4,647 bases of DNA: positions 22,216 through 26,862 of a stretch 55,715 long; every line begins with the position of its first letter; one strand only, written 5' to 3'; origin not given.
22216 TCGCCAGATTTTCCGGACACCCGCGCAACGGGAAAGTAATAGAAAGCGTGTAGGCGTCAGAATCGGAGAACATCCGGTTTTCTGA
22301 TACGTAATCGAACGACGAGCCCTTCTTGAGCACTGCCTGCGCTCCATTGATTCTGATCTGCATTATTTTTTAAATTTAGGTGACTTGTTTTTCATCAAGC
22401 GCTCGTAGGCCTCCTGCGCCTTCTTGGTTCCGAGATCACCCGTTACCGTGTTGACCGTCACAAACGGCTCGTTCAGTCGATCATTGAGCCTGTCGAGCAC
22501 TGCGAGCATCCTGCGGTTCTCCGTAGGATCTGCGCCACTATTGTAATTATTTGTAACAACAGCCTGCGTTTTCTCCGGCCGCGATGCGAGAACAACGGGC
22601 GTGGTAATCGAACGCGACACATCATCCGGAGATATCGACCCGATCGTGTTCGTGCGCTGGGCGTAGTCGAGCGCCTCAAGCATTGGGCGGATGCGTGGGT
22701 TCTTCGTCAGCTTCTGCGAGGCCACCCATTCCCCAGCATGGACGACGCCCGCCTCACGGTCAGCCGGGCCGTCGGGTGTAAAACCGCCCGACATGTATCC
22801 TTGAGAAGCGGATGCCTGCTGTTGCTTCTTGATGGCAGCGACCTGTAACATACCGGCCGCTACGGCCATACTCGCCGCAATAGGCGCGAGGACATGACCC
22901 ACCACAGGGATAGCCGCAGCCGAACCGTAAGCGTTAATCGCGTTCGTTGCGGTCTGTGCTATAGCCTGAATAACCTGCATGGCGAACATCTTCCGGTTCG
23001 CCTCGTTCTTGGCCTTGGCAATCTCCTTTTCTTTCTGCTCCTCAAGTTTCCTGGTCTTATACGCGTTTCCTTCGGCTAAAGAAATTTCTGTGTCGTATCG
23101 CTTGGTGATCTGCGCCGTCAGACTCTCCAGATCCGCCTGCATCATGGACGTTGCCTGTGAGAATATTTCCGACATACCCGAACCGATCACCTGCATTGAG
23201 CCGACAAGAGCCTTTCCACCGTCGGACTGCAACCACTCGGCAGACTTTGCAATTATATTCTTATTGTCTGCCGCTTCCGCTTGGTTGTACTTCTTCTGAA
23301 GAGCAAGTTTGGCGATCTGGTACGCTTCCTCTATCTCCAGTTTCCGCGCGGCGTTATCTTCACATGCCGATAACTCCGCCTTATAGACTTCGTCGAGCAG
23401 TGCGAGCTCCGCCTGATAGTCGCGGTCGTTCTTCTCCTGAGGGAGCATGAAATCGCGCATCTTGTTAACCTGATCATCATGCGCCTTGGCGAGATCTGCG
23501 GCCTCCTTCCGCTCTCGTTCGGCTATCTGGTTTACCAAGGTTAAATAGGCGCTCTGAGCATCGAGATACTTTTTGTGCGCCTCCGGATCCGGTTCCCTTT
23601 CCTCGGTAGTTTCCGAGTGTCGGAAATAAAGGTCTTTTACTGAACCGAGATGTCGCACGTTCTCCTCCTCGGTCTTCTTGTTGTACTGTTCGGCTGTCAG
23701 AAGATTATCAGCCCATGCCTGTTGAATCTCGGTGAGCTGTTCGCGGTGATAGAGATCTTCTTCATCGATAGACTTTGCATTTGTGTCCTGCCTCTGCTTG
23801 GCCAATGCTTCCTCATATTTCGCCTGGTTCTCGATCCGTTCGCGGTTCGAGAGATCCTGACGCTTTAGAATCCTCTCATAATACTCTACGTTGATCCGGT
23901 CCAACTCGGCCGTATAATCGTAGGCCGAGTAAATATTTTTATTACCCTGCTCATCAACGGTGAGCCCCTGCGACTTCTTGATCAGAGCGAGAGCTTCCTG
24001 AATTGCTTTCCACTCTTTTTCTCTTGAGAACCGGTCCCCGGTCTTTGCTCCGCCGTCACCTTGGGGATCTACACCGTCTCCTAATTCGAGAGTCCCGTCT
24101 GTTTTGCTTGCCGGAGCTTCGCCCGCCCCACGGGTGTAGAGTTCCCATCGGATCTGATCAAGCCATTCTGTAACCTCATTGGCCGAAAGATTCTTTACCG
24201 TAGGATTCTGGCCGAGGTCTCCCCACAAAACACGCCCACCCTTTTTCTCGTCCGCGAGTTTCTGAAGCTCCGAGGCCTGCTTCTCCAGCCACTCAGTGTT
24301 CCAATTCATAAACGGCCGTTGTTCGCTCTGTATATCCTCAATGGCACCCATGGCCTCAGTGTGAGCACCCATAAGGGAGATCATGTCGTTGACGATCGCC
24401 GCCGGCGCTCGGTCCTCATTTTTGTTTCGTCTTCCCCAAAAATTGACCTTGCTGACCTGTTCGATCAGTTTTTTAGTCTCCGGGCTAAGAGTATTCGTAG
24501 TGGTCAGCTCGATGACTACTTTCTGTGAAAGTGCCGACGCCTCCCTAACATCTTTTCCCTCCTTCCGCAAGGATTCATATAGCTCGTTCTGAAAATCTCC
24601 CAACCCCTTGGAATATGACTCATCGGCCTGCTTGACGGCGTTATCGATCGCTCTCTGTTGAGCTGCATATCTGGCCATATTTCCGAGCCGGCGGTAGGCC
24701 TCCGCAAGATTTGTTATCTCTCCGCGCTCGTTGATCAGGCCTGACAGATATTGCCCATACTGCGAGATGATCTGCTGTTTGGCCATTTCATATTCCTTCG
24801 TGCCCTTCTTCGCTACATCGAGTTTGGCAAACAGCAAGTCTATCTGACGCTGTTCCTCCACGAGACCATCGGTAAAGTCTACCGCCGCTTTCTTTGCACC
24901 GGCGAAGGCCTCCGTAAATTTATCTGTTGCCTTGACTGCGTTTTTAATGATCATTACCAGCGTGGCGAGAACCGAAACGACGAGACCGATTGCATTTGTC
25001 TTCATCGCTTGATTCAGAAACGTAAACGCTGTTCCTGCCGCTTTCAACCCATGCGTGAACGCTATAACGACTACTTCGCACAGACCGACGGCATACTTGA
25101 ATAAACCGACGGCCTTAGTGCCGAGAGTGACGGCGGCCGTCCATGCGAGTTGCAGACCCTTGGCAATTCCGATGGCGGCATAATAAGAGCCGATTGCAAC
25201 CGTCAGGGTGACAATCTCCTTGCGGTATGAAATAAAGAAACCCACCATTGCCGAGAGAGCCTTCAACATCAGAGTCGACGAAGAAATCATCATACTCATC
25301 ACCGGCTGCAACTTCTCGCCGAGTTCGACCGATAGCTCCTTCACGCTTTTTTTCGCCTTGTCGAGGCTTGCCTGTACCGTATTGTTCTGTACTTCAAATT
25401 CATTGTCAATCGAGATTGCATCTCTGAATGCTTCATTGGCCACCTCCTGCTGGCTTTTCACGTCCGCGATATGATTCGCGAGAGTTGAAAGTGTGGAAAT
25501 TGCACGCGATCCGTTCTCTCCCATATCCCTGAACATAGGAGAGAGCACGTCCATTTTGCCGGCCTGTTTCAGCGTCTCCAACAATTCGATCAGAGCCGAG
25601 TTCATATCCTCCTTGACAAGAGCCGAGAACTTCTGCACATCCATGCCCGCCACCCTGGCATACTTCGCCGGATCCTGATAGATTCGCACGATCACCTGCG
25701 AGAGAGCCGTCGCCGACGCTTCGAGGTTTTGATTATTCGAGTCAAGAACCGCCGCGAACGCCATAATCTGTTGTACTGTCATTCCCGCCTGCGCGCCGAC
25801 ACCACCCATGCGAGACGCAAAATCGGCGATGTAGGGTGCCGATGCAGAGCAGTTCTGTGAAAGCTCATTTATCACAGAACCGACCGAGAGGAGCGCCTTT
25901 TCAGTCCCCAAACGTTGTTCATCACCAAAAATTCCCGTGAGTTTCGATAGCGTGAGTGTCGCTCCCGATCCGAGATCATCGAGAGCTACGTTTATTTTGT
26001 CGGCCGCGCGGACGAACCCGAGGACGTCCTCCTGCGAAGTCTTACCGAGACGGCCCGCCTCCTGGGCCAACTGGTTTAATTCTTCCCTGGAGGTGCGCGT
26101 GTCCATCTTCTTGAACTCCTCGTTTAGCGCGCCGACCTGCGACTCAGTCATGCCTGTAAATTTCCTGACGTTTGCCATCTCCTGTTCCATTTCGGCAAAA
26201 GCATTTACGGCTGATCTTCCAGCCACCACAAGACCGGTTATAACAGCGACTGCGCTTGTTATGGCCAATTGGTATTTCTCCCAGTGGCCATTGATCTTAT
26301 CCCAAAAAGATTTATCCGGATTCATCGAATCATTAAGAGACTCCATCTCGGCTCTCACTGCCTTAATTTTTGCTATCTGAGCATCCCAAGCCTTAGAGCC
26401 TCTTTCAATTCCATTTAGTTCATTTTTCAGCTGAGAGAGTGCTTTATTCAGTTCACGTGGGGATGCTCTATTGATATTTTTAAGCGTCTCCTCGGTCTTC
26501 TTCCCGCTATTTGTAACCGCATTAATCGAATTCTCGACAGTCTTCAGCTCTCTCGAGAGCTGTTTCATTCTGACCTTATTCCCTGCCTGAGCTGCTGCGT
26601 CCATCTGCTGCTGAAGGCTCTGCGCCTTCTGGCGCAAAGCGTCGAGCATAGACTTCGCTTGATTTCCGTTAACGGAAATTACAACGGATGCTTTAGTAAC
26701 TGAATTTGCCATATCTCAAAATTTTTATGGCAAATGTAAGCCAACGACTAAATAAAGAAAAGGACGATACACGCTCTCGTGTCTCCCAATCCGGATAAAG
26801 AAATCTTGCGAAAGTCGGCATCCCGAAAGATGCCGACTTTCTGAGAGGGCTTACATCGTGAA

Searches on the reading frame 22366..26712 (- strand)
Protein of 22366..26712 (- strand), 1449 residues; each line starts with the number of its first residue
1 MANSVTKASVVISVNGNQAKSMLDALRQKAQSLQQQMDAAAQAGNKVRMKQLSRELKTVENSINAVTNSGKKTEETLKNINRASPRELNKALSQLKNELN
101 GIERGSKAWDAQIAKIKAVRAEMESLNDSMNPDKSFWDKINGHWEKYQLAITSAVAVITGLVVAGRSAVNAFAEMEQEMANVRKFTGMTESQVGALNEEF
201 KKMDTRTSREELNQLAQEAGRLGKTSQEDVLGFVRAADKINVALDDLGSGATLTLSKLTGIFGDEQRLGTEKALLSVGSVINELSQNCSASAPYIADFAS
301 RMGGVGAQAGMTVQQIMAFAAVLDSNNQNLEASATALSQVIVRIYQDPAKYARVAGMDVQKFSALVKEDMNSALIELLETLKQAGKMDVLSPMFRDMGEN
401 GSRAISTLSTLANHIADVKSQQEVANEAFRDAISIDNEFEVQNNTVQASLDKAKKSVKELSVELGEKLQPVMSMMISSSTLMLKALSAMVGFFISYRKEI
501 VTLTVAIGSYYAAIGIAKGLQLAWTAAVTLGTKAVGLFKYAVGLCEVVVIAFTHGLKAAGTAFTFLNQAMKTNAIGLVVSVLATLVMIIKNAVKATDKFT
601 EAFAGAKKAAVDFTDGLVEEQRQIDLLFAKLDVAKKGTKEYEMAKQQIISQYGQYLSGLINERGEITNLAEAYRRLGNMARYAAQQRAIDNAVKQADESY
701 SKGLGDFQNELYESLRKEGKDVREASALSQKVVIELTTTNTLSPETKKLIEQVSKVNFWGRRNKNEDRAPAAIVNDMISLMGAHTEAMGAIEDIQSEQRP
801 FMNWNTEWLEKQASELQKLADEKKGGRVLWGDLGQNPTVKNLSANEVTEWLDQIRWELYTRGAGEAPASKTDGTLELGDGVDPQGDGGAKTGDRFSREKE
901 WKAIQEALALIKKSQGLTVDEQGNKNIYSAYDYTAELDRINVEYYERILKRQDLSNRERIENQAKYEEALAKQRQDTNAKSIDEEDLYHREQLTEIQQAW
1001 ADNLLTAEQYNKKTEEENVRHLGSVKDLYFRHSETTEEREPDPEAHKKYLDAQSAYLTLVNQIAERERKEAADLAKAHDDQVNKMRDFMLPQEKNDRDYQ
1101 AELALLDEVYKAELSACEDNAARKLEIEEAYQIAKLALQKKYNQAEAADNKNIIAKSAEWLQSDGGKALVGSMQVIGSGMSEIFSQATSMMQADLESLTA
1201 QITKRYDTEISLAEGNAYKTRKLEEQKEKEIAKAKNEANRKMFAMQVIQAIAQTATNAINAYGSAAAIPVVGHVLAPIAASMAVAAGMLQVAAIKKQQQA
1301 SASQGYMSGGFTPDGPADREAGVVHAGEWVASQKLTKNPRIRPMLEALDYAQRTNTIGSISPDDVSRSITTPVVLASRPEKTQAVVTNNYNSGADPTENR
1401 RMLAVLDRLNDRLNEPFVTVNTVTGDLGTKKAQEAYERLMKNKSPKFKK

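Call 14: search_protein_families(library=pfam, proteins=[window:22366-26712:-], max_evalue=0.01)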
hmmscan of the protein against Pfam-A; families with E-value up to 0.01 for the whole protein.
window:22366-26712:- (1449 aa): 2 families
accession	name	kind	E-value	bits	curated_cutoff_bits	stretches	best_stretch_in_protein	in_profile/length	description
PF10145.14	PhageMin_Tail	-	1.8e-20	74.1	33.2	1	198-388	2-194/201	Phage-related minor tail protein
PF04755.18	PAP_fibrillin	-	0.002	18.6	22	1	92-159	4-67/198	PAP_fibrillin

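Call 39: search_protein_families(library=phrogs, proteins=[window:22366-26712:-], max_evalue=0.001)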
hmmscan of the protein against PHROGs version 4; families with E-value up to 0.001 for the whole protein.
window:22366-26712:- (1449 aa): 16 families
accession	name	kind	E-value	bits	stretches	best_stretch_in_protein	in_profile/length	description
phrog_28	-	tail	5.8e-43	148.7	1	43-1288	106-1099/1228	tail length tape measure protein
phrog_25337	-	tail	1.9e-31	109.6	1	14-713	29-754/1456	tail length tape measure protein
phrog_1272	-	tail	3.8e-25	88.9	1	17-678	108-756/1606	tail length tape measure protein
phrog_167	-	tail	9e-23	81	1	17-613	127-667/1555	tail length tape measure protein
phrog_13339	-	tail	4.2e-21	74.9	1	92-488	10-408/2156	tail length tape measure protein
phrog_9959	-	tail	2.8e-17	62.6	1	561-755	482-666/1708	tail length tape measure protein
phrog_991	-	tail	2.8e-16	59.3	1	21-623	121-708/1966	tail length tape measure protein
phrog_17321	-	unknown function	2.2e-12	46.2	2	114-344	41-265/1484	-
phrog_17594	-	tail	3.4e-09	35.8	1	95-487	104-499/1582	tail length tape measure protein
phrog_1533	-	tail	9.9e-09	34.3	1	25-609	112-625/1688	tail length tape measure protein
phrog_1293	-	tail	1.2e-06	27.7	1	18-521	26-532/1424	tail length tape measure protein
phrog_1506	-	tail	1.4e-06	27.7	1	954-1337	924-1207/1269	tail length tape measure protein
phrog_2854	-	tail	3.6e-06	26.9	1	695-1296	278-743/855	tail length tape measure protein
phrog_23108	-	tail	1.3e-05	23.9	1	167-1260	444-1338/1552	tail length tape measure protein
phrog_3336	-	tail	2.4e-05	24.1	1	211-1407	135-1038/1051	tail length tape measure protein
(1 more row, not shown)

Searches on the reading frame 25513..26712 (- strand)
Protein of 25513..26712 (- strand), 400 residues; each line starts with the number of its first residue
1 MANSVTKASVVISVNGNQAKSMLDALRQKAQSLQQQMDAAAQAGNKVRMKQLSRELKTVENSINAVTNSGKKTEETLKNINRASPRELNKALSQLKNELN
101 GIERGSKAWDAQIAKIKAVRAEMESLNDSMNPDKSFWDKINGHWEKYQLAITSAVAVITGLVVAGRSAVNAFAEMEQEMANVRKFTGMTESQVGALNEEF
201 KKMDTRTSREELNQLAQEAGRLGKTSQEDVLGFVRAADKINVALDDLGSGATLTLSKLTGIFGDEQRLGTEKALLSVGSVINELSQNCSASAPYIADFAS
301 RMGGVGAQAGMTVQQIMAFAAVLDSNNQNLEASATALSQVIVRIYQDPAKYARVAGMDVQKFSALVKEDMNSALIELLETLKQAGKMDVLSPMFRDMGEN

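Call 21: find_related_loci(query=window:25513-26712:-, collection=viral_contigs, flank=6000)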
Query window:25513-26712:- (400 aa) in viral_contigs; peptide patterns used: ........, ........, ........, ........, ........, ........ (x = any residue, [..] = any of these).
92 stretches matched a pattern; 87 encode a relative of the query (tblastn E <= 1e-3); the best 80 are kept; 80 distinct loci.
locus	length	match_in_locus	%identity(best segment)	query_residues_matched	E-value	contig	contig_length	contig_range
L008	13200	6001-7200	73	1-400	0e+0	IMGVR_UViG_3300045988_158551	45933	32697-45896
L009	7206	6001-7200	73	1-400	0e+0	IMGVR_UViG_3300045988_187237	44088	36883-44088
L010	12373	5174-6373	72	1-400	0e+0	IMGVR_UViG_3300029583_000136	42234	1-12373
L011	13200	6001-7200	72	1-400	0e+0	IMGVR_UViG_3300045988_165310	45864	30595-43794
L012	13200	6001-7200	75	1-400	0e+0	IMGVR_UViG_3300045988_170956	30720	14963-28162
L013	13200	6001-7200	71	1-400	0e+0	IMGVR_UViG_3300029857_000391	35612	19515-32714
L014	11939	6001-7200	68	1-400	0e+0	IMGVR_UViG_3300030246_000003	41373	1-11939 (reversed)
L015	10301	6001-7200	68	1-400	0e+0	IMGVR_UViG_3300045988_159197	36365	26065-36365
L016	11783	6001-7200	68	1-400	0e+0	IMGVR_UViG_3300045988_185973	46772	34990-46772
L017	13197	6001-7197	60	1-399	3e-158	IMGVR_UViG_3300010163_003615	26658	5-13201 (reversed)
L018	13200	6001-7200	60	1-400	1e-157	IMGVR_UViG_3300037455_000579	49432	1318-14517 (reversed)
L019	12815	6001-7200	60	1-400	4e-156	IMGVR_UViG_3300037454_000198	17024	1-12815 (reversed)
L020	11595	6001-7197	58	1-400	3e-151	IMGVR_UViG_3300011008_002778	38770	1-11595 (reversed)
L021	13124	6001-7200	57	1-400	3e-150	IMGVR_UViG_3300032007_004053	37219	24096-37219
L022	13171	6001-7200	57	1-400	5e-150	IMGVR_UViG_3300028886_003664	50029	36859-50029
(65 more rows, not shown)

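Call 58: search_dna_similar(query=window:25513-26712:-, collection=phages, mode=protein, max_rows=20)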
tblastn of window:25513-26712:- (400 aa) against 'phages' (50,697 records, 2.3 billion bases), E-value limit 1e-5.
Records with a match: 72; places in all: 72; records where one place covers at least 80% of the query: 16.
Best place of each record, by identity: <60% 72.
By first word of the organism name: Paenibacillus 36; Flavobacterium 10; Streptococcus 7; Bacteriophage 6; Microcystis 3; Wolbachia 3; Erysipelothrix 2; Flavonifractor 1; Staphylococcus 1; Listeria 1; and 2 more.
By host as written in the record: Paenibacillus larvae 2017 10; Paenibacillus larvae F1A 8; Paenibacillus larvae NRRL 2605 8; Paenibacillus larvae 5; Helicobacter bizzozeronii 3; Microcystis sp. 2; Flavobacterium sp. LMO6 2; Erysipelothrix rhusiopathiae 2; and 26 more.
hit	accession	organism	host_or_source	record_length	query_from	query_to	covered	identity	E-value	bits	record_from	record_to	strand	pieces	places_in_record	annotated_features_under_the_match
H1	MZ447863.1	Microcystis phage Mea-Yong924-1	Microcystis sp.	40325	83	398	79%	37.2%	2e-52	193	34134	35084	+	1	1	hypothetical protein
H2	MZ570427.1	Microcystis phage Mae-Yong924-2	Microcystis sp.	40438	83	398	79%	37.2%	2e-52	193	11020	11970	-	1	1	minor tail protein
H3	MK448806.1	Streptococcus phage Javan565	Streptococcus suis ERR120116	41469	3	383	95%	26.4%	1e-12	76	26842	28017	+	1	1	tail length tape-measure protein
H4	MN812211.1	Flavobacterium phage vB_FspS_laban6-1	Flavobacterium sp. LMO6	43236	27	386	90%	26.6%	9e-23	106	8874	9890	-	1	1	tail tape measure protein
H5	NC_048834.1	Flavobacterium phage vB_FspS_laban6-1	Flavobacterium sp. LMO6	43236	27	386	90%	26.6%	9e-23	106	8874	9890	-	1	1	tail length tape measure protein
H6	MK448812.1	Streptococcus phage Javan577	Streptococcus suis LS8B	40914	41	383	86%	25.9%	5e-12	74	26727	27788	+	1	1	tail length tape-measure protein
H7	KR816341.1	Erysipelothrix phage SE-1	Erysipelothrix rhusiopathiae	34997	83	398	79%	27.0%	4e-15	84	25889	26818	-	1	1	tail tape measure protein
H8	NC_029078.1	Erysipelothrix phage SE-1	Erysipelothrix rhusiopathiae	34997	83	398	79%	27.0%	4e-15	84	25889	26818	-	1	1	tail length tape measure protein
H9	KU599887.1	Flavobacterium phage 2A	Flavobacterium psychrophilum A2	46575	12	389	95%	22.6%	3e-15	84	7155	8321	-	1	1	structural protein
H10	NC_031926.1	Flavobacterium phage 2A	Flavobacterium psychrophilum A2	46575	12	389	95%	22.6%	3e-15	84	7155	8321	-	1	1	tail length tape measure protein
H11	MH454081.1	Paenibacillus phage LincolnB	Paenibacillus larvae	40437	43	377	84%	25.2%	7e-10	67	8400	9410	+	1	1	tail tape measure protein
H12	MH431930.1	Paenibacillus phage Wanderer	Paenibacillus larvae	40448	43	377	84%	25.2%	7e-10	67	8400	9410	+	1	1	tail tape measure protein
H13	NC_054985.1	Paenibacillus phage Wanderer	Paenibacillus larvae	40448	43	377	84%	25.2%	7e-10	67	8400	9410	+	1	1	tail length tape measure protein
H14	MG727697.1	Paenibacillus phage Dragolir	Paenibacillus larvae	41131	43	377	84%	25.2%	7e-10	67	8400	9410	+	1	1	tail tape measure protein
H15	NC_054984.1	Paenibacillus phage Dragolir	Paenibacillus larvae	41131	43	377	84%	25.2%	7e-10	67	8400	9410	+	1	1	tail length tape measure protein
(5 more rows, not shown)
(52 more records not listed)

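Call 59: find_related_loci(query=window:25513-26712:-, collection=genome_contigs, flank=4000)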
Query window:25513-26712:- (400 aa) in genome_contigs; peptide patterns used: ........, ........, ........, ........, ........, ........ (x = any residue, [..] = any of these).
209 stretches matched a pattern; 118 encode a relative of the query (tblastn E <= 1e-3); the best 80 are kept; 80 distinct loci.
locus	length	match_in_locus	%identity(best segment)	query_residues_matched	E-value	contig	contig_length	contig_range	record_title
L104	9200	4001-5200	74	1-400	0e+0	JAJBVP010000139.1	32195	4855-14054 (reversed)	MAG: Bacteroidales bacterium isolate U_127163 U_127163=NODE_92_length_32195_cov_32.230523, whole genome shotgun sequence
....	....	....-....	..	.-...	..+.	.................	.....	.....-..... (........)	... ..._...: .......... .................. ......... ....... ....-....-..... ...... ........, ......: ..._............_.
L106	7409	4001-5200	73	1-400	0e+0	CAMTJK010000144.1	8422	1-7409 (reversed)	MAG TPA_asm: uncultured Prevotella sp. isolate ERR5094888_bin.3_metaWRAP_v1.3_MAG genome assembly, contig: ERZ14207150.1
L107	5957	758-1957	73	1-400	0e+0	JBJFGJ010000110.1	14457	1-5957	MAG: Alloprevotella sp. isolate PUUB25_bin.006 NODE_3080_length_14457_cov_8.395987, whole genome shotgun sequence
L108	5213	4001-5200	73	1-400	0e+0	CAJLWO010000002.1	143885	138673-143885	MAG TPA_asm: uncultured Bacteroidales bacterium isolate ERR321580-bin.36 genome assembly, contig: NODE_21_length_143885_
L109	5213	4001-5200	74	1-400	0e+0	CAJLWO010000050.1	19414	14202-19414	MAG TPA_asm: uncultured Bacteroidales bacterium isolate ERR321580-bin.36 genome assembly, contig: NODE_1984_length_19414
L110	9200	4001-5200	73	1-400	0e+0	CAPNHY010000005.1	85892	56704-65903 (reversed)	MAG TPA_asm: uncultured Muribaculaceae bacterium isolate MGBC125863 genome assembly, contig: MGBC125863.5, whole genome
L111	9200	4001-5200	73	1-400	0e+0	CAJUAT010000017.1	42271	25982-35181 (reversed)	MAG TPA_asm: uncultured Muribaculaceae bacterium isolate MGBC127629 genome assembly, contig: MGBC127629.17, whole genome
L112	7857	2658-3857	71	1-400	0e+0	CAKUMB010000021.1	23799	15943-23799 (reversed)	MAG: uncultured Muribaculaceae bacterium isolate REFINED_METABAT215_TOP10_CONTIGS_1500_ASSEMBLY_K77_MERGED__Nepal_MoBio_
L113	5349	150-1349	73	1-400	0e+0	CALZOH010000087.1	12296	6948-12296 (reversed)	MAG: uncultured Prevotellaceae bacterium isolate SRR5240748_bin.30_metaWRAP_v1.3_MAG genome assembly, contig: ERZ9450819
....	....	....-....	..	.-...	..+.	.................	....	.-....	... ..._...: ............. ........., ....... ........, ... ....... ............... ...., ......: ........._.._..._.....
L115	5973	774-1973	72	1-400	0e+0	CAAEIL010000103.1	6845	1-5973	MAG TPA_asm: Bacteroidales bacterium, isolate HGM05259, WGS project CAAEIL010000000 data, contig: ERS473294_72_k99_49225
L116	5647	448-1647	72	1-400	0e+0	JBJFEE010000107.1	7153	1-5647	MAG: Muribaculaceae bacterium isolate SARD15_bin.050 NODE_8574_length_7153_cov_5.374049, whole genome shotgun sequence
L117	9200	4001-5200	69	1-400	0e+0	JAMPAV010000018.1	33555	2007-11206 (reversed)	MAG: Muribaculum sp. isolate NALB_7813_6 Scaffold_#18__SCF_018___33555_bp, whole genome shotgun sequence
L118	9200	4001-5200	68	1-400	0e+0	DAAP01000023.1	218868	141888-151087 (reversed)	MAG TPA_asm: Bacteroidales bacterium H4 H4_contig_143, whole genome shotgun sequence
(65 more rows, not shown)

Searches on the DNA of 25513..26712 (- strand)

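Call 34: search_rna_families(sources=[L008, L012, L013, L014, L022, L024, L026, L041, L042, L017, L054], threshold=gathering)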
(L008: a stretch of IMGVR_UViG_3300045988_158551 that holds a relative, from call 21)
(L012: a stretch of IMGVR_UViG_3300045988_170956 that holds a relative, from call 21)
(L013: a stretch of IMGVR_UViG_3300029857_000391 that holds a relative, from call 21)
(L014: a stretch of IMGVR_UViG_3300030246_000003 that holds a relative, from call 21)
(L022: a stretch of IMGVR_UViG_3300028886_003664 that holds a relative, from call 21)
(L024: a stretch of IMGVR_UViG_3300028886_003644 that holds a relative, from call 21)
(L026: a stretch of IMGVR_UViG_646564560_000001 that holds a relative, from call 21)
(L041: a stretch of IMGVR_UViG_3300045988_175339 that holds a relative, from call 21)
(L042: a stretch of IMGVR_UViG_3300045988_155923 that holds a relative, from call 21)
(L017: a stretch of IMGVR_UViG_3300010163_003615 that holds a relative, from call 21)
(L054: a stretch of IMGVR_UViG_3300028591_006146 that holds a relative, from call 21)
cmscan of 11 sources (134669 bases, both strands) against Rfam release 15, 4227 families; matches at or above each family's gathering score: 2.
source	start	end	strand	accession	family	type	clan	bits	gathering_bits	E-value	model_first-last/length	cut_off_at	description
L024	4275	4392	+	RF01725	SAM-I-IV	Cis-reg; riboswitch;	CL00012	59.3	41.1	6.3e-07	1-99/99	no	SAM-I/IV (S-adenosyl methionine) riboswitch aptamer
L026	4741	4851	+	RF01725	SAM-I-IV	Cis-reg; riboswitch;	CL00012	57.4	41.1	1.7e-06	1-99/99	no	SAM-I/IV (S-adenosyl methionine) riboswitch aptamer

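Call 52: search_rna_families(source=L012, start=4000, end=6050, threshold=evalue, max_evalue=5)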
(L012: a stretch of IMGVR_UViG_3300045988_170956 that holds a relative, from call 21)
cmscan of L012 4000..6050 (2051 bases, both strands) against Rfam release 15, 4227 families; matches with E-value up to 5: 2.
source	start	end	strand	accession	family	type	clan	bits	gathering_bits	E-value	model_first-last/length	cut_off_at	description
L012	4045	4101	-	RF03984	MIR2933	Gene; miRNA;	-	22.2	70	0.13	28-85/112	no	MIR2933 microRNA precursor family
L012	5298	5561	-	RF02267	Vax2os1_2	Gene; lncRNA;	-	8.4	55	1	183-466/466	no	Vax2os1 conserved region 2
